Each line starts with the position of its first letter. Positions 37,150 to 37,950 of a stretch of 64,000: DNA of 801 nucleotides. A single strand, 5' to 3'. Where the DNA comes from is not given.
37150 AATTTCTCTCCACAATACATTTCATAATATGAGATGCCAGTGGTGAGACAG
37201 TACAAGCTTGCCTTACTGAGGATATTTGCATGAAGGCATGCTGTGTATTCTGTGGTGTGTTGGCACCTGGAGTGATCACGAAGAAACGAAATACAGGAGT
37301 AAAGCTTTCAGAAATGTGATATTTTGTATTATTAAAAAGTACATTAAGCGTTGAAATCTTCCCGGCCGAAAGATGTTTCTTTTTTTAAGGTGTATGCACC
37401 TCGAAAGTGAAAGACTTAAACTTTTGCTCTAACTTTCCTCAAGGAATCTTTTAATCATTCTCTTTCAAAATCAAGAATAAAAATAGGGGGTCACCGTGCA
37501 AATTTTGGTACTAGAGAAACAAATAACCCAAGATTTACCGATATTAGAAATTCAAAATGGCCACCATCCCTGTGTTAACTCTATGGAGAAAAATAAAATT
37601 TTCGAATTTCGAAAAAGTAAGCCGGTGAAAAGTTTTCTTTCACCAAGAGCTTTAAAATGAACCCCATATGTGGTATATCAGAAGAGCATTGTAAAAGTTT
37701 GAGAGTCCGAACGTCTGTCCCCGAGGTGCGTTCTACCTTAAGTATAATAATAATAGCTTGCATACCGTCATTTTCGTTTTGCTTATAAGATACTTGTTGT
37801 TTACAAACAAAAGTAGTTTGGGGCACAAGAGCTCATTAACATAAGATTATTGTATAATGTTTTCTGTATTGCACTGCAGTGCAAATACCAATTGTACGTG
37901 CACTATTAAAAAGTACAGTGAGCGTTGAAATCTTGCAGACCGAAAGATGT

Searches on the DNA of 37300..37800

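Call 37: search_rna_families(source=window, start=37300, end=37800, threshold=evalue, max_evalue=10)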
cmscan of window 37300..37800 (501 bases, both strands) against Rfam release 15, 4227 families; matches with E-value up to 10: 6.
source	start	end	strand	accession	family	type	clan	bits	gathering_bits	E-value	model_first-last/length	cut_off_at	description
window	37369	37511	-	RF01981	PCGEM1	Gene; lncRNA;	-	19.3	75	3.4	1-132/132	no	Prostate-specific transcript 1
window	37509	37638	-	RF01454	RCNMV_5UTR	Cis-reg;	-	17.3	75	1.3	1-123/123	no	5'UTR enhancer element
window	37503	37647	-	RF04174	MIR4208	Gene; miRNA;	-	17.2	140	6.2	1-191/191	no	MIR4208 microRNA precursor family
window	37542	37598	+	RF02574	Ricks_sRNA10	Gene; sRNA;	-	13.4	97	2.1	1-352/352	no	Rickettsia sRNA 10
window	37649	37687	+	RF01290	SNORD10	Gene; snRNA; snoRNA; CD-box;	-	12.9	37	2.7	1-139/139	no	Small nucleolar RNA SNORD10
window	37300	37441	+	RF02658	IRES_RhPV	Cis-reg; IRES;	-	10.9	688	2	436-579/579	5'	Rhopalosiphum padi virus 5'UTR internal ribosome entry site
